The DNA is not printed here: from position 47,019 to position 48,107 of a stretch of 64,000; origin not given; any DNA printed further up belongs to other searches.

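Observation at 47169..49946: Candidate defence islet: PD-(D/E)xK nuclease, membrane-anchored bPH/AlbA_2 (Schlafen-like) protein and a DnaQ-like exonuclease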

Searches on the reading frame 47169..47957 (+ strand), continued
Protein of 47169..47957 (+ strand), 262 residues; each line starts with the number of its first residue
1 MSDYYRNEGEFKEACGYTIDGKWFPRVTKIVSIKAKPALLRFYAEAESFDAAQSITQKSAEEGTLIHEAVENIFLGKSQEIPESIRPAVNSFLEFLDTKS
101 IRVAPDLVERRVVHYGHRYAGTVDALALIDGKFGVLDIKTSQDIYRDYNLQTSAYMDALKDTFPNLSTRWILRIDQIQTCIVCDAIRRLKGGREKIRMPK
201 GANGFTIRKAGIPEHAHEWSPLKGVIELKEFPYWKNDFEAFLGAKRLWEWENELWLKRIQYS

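Call 60: find_encoding_contigs(protein=P0198, flank=6000, max_places=1)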
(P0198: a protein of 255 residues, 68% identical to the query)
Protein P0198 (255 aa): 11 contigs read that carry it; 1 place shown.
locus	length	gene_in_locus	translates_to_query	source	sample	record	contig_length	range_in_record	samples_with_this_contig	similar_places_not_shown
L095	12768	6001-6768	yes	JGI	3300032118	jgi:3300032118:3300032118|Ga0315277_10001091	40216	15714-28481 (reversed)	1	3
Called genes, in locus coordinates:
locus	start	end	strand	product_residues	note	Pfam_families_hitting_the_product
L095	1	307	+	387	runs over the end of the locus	PF03033:Glyco_transf_28, PF02684:LpxB (weak), PF04101:Glyco_tran_28_C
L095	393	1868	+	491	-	PF00749:tRNA-synt_1c, PF19269:Anticodon_2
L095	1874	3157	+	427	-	PF01551:Peptidase_M23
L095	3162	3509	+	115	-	-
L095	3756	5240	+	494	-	PF01225:Mur_ligase, PF08245:Mur_ligase_M, PF02875:Mur_ligase_C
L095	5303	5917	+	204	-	PF01209:Ubie_methyltran, PF13489:Methyltransf_23 (weak), PF13847:Methyltransf_31, PF08241:Methyltransf_11, PF08242:Methyltransf_12 (weak), PF13649:Methyltransf_25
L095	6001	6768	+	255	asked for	-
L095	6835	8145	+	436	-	-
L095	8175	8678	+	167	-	-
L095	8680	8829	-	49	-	-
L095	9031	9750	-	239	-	PF13482:RNase_H_2, PF03104:DNA_pol_B_exo1 (weak), PF10108:DNA_pol_B_exo2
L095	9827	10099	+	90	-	PF01016:Ribosomal_L27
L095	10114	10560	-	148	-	PF01281:Ribosomal_L9_N, PF03948:Ribosomal_L9_C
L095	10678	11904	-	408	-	PF22694:CtpB_N-like (weak), PF00595:PDZ, PF13180:PDZ_2, PF17820:PDZ_6, PF03572:Peptidase_S41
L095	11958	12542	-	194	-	PF02834:LigT_PEase (weak), PF13563:2_5_RNA_ligase2 (weak)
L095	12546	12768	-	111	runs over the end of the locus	-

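Call 71: search_protein_families(library=phrogs, proteins=[window:47169-47957:+], max_evalue=0.01)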
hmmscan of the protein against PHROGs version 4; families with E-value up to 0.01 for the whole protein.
window:47169-47957:+ (262 aa): 5 families
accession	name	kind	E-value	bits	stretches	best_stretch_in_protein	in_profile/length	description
phrog_298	-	DNA, RNA and nucleotide metabolism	1.1e-27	98.2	1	17-186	58-231/293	exonuclease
phrog_466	-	DNA, RNA and nucleotide metabolism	9.6e-14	52.5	1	57-160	209-319/446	exonuclease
phrog_69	-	DNA, RNA and nucleotide metabolism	9.8e-07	29.1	1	46-165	107-253/501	exonuclease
phrog_3953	-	DNA, RNA and nucleotide metabolism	1.8e-06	28.8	1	48-184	29-157/186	exonuclease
phrog_1706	-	DNA, RNA and nucleotide metabolism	8.6e-05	23.1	1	52-162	77-176/293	CRISPR/Cas system associated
